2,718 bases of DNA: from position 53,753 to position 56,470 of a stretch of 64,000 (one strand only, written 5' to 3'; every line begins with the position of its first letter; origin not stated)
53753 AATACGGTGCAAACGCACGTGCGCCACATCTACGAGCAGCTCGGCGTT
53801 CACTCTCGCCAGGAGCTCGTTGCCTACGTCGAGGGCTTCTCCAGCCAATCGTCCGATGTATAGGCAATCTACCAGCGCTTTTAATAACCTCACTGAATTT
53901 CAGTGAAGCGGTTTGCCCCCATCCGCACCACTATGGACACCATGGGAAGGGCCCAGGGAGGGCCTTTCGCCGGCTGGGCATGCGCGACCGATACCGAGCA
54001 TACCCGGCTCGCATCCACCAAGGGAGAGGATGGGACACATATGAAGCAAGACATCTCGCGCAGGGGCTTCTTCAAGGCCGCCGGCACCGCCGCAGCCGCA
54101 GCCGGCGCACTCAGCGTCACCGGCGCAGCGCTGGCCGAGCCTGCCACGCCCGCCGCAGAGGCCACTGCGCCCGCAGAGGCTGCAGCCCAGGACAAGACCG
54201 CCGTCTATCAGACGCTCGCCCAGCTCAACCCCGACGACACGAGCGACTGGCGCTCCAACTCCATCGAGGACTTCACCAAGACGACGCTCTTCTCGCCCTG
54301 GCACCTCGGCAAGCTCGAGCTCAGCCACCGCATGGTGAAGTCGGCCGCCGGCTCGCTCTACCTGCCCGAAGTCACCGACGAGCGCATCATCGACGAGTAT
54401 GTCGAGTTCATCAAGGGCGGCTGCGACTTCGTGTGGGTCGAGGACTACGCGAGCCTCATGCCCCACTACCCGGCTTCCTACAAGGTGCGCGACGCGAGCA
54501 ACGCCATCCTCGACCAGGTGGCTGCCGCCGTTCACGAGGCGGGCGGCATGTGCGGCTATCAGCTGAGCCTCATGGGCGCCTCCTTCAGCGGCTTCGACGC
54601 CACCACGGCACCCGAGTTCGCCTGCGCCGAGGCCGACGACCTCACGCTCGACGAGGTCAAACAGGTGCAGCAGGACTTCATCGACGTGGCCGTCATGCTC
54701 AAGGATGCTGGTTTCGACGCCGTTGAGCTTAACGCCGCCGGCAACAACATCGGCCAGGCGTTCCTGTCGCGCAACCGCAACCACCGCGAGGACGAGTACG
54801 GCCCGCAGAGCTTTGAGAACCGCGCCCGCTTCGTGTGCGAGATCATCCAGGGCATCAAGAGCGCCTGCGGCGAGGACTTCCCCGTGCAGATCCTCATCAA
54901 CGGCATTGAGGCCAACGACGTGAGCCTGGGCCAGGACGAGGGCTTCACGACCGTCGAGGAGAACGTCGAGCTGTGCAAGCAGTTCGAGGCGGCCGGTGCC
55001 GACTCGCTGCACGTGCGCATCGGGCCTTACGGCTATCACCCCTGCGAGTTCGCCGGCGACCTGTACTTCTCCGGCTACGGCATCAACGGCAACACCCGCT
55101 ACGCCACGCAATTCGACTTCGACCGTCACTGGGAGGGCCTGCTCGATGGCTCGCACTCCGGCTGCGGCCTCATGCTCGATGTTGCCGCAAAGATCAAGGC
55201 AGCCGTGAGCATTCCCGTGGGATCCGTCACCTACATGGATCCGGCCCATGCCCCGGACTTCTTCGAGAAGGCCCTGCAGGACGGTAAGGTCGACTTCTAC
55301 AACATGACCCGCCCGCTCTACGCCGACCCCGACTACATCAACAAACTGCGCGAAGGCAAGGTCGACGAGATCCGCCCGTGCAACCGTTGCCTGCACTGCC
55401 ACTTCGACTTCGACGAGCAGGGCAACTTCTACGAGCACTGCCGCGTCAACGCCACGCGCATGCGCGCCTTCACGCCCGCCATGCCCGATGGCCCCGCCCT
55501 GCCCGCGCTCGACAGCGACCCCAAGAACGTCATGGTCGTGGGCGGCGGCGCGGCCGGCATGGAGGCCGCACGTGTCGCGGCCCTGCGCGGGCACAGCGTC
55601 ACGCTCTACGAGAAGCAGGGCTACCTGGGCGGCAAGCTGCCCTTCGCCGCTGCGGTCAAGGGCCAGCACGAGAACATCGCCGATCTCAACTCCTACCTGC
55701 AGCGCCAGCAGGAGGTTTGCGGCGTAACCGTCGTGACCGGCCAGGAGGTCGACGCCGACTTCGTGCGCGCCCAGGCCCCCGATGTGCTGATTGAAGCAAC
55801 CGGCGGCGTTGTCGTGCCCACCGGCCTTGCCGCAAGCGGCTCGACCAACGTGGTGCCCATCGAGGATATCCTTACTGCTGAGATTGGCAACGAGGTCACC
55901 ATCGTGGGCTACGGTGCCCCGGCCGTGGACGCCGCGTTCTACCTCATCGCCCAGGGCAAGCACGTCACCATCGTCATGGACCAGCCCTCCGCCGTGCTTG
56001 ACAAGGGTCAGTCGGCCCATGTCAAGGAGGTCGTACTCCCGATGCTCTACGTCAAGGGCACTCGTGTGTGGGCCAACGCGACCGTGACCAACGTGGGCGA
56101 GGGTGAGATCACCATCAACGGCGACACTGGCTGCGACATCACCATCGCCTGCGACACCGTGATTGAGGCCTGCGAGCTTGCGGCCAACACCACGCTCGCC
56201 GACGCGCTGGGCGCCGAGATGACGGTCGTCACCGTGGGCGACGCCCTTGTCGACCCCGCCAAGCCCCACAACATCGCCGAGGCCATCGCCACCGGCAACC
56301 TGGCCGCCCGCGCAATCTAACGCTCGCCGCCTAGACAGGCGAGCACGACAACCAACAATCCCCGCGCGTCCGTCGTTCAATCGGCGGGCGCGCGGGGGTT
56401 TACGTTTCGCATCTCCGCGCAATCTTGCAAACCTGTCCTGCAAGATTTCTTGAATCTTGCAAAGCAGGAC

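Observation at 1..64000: Archipelago of membrane-LuxR sensor / Tat-exported flavoenzyme modules: 8 regulators and 10 reductases in one window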

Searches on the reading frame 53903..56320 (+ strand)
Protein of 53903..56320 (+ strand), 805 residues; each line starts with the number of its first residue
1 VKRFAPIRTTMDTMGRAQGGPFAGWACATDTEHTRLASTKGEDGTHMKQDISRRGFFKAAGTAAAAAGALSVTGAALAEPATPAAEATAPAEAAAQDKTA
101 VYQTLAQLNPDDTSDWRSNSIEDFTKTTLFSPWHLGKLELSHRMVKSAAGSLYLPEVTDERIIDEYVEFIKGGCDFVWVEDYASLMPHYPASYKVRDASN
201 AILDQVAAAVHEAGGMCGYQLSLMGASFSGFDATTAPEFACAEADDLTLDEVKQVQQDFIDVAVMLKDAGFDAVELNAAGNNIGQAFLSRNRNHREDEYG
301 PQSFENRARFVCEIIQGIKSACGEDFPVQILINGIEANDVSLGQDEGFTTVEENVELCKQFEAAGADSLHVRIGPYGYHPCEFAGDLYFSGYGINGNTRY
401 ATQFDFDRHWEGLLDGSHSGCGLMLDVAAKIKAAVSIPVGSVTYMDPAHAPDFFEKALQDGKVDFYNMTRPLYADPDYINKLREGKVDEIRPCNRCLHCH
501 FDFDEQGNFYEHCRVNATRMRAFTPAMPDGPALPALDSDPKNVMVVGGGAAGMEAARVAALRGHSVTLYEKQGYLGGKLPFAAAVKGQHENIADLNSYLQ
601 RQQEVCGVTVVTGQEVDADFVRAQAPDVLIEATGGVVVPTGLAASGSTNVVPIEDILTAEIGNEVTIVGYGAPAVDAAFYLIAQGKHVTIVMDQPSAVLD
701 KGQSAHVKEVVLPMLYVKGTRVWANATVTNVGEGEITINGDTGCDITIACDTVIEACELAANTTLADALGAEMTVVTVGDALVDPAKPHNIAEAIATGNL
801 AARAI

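Call 4: search_protein_families(library=pfam, proteins=[window:53903-56320:+], max_evalue=0.01)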
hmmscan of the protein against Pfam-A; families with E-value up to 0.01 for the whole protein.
window:53903-56320:+ (805 aa): 12 families
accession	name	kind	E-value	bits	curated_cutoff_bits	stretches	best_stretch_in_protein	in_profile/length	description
PF00724.26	Oxidored_FMN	-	5.8e-24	85.4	27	1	129-332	2-225/342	NADH:flavin oxidoreductase / NADH oxidase family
PF07992.20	Pyr_redox_2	-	1.5e-13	51.3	26.1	1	542-773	2-251/291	Pyridine nucleotide-disulphide oxidoreductase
PF13738.12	Pyr_redox_3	-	8.6e-09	35.5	30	1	600-753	99-262/305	Pyridine nucleotide-disulphide oxidoreductase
PF00070.33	Pyr_redox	-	1.3e-08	35.7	22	1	542-576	1-35/82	Pyridine nucleotide-disulphide oxidoreductase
PF12831.13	FAD_oxidored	-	1.4e-07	31.6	27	1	543-580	2-39/416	FAD dependent oxidoreductase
PF13450.12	NAD_binding_8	-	1.3e-06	29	21.9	1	545-579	1-35/68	NAD(P)-binding Rossmann-like domain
PF03486.20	HI0933_like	-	5.4e-06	26.5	50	1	542-582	2-42/244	HI0933-like protein Rossmann domain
PF00890.30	FAD_binding_2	-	5.1e-05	23.1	20.4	1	543-583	2-42/414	FAD binding domain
PF01134.28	GIDA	-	6.1e-05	22.7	22.1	1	543-588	2-47/391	Glucose inhibited division protein A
PF01266.30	DAO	-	6.7e-05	23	27.9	1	543-578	2-38/353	FAD dependent oxidoreductase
PF01262.27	AlaDh_PNT_C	-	0.00068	19.6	23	1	539-613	27-104/214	Alanine dehydrogenase/PNT, C-terminal domain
PF13241.12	NAD_binding_7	-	0.0018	19.3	22.1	0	536-572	3-39/104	Putative NAD(P)-binding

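Call 21: search_protein_families(library=ncbifam, proteins=[window:54041-56320:+], max_evalue=0.01)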
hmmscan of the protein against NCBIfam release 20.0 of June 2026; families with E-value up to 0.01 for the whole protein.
window:54041-56320:+ (759 aa): 70 families (the best 25 are shown)
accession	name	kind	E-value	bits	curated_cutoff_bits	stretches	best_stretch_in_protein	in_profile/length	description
TIGR03997.1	mycofact_OYE_2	equivalog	4e-76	256.8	793.15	2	377-759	271-645/645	mycofactocin system FadH/OYE family oxidoreductase 2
NF045599.1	bili_reduct_long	exception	1.5e-74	251.4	750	2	376-759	274-641/641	bilirubin reductase, long form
NF041087.1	bile_acid_BaiCD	equivalog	3.6e-73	246.7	825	2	377-749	272-636/642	bile acid Fe-S flavoenzyme BaiCD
TIGR03996.1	mycofact_OYE_1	hypoth_equivalog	1.3e-38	133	627.9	2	377-753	264-630/633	mycofactocin system FadH/OYE family oxidoreductase 1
NF045592.1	bili_reduct_N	equivalog_domain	2.5e-37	128.9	425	2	83-327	2-251/363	bilirubin reductase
NF006101.0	PRK08255.1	equivalog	5e-19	67.9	1078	1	197-328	537-660/768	bifunctional salicylyl-CoA 5-hydroxylase/oxidoreductase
NF010047.0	PRK13523.1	equivalog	1.2e-16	60.7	431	1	82-328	4-251/339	NADPH dehydrogenase NamA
NF007899.0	PRK10605.1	subfamily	9.8e-14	51.4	403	1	198-300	149-250/365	N-ethylmaleimide reductase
NF009410.0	PRK12771.1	subfamily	2.5e-08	33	516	1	494-573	138-214/566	NAD(P)-binding protein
NF003437.0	PRK04965.1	equivalog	8.8e-08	31.5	392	1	617-727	142-251/378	NADH:flavorubredoxin reductase NorW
NF009454.0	PRK12814.1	equivalog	1.7e-07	30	916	2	492-546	191-245/657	putative NADPH-dependent glutamate synthase small subunit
TIGR01350.1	lipoamide_DH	equivalog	3e-07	29.5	408.8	1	580-727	132-281/461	dihydrolipoyl dehydrogenase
NF045663.1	diclust_near_Sec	equivalog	3.6e-07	28.6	530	1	489-576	101-184/759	pyridine nucleotide-disulfide oxidoreductase/dicluster-binding protein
NF009477.0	PRK12843.1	equivalog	4.8e-07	28.6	758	1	492-538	14-60/578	FAD-dependent oxidoreductase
TIGR00275.1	TIGR00275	subfamily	1.3e-06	27.5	183.8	1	497-535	1-39/401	aminoacetone oxidase family FAD-binding enzyme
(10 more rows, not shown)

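Call 24: search_solved_structures(query=window:54041-56320:+, max_evalue=1e-10)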
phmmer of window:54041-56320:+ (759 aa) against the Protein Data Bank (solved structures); distinct sequences matched with E-value up to 1e-10: 29.
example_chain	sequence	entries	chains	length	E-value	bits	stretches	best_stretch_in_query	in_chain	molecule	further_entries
6qkg_A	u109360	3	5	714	2e-52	181.7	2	387-735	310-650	NCR A | NCR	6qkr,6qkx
1ps9_A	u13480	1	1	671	1.6e-41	145.7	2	381-641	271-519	2,4-dienoyl-CoA reductase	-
6de6_A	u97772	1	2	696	3.6e-28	101.5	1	403-538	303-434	Histamine dehydrogenase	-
1djq_A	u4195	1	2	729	5.2e-23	84.5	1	159-283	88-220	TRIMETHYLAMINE DEHYDROGENASE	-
1djn_A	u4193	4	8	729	5.2e-23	84.5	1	159-283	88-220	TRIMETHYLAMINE DEHYDROGENASE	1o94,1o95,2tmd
2h8x_A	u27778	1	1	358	1.9e-21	79.3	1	199-328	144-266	Xenobiotic reductase A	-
2h8z_A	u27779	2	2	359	1.9e-21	79.3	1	199-328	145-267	Xenobiotic reductase A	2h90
3l67_A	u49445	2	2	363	2e-21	79.3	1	199-328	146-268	Xenobiotic reductase A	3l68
3l65_A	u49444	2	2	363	2e-21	79.3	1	199-328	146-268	Xenobiotic reductase A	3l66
3l5l_A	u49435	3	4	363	2e-21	79.3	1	199-328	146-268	Xenobiotic reductase A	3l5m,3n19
3n14_A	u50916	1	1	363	2e-21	79.3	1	199-328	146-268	Xenobiotic reductase A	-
5lni_A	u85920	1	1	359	2.6e-21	78.9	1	199-328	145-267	NADH:flavin oxidoreductase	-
5n6q_A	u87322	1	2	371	2.6e-21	78.9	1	199-328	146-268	NADH:flavin oxidoreductase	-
5lnj_A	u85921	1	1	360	2.7e-21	78.9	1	199-328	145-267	NADH:flavin oxidoreductase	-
8auh_A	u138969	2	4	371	2.7e-21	78.9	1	199-328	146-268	NADH:flavin oxidoreductase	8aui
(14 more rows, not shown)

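Call 65: find_homologous_proteins(query=window:54041-56320:+, max_evalue=1e-20)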
Query window:54041-56320:+ (759 aa): 956 proteins with E <= 1e-20 among 8000 candidates; the best 120 are listed.
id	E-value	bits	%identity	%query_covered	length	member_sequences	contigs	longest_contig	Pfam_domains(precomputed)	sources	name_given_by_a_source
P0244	0.0e+0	1697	97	100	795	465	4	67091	PF00724.27,PF07992.21,PF00070.34,PF13738.13,PF03486.21,PF12831.14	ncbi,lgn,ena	-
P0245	0.0e+0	1449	84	100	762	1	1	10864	PF00724.27,PF13450.13,PF07992.21,PF00070.34,PF13738.13,PF12831.14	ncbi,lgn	-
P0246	0.0e+0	1448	84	100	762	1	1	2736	PF00724.27,PF13450.13,PF07992.21,PF00070.34,PF13738.13,PF12831.14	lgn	-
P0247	0.0e+0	1446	84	100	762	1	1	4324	PF00724.27,PF13450.13,PF07992.21,PF00070.34,PF13738.13,PF12831.14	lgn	-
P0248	0.0e+0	1437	84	100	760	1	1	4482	PF00724.27,PF13450.13,PF07992.21,PF00070.34,PF13738.13,PF12831.14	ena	-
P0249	0.0e+0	1436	83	100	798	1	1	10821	PF01266.31,PF00724.27,PF13450.13,PF07992.21,PF00070.34,PF13738.13,PF03486.21,PF01134.29,PF12831.14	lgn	-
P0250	0.0e+0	1433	84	100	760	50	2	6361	PF00724.27,PF13450.13,PF07992.21,PF00070.34,PF13738.13,PF01134.29,PF12831.14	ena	-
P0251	0.0e+0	1433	85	96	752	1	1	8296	PF00724.27,PF13450.13,PF07992.21,PF00070.34,PF13738.13,PF12831.14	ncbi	-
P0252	0.0e+0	1433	83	100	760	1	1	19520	PF00724.27,PF13450.13,PF07992.21,PF00070.34,PF13738.13,PF12831.14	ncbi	-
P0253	0.0e+0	1424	82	100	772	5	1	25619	PF00724.27,PF13450.13,PF07992.21,PF00070.34,PF13738.13,PF12831.14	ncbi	-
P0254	0.0e+0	1420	85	94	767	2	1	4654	PF00724.27,PF13450.13,PF00890.31,PF07992.21,PF00070.34,PF13738.13,PF03486.21,PF01134.29,PF12831.14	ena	-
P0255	0.0e+0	1417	81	100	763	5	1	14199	PF00724.27,PF13450.13,PF07992.21,PF00070.34,PF13738.13,PF12831.14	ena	-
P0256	0.0e+0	1415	81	100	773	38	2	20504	PF00724.27,PF13450.13,PF00890.31,PF07992.21,PF00070.34,PF13738.13,PF03486.21,PF01134.29,PF12831.14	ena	-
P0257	0.0e+0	1403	80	100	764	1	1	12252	PF00724.27,PF13450.13,PF00890.31,PF07992.21,PF13738.13,PF01134.29,PF12831.14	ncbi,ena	-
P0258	0.0e+0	1395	80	100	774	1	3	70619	PF00724.27,PF13450.13,PF07992.21,PF00070.34,PF13738.13,PF01134.29,PF12831.14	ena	-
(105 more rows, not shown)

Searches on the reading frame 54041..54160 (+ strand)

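Call 74: search_protein_families(library=pfam, proteins=[window:54041-54160:+], max_evalue=10)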
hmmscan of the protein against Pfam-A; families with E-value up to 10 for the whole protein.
seq(40 aa): 1 family
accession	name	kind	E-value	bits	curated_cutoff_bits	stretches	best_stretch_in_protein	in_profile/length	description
PF10518.14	TAT_signal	-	0.049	14.1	22.7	1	4-22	1-19/21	TAT (twin-arginine translocation) pathway signal sequence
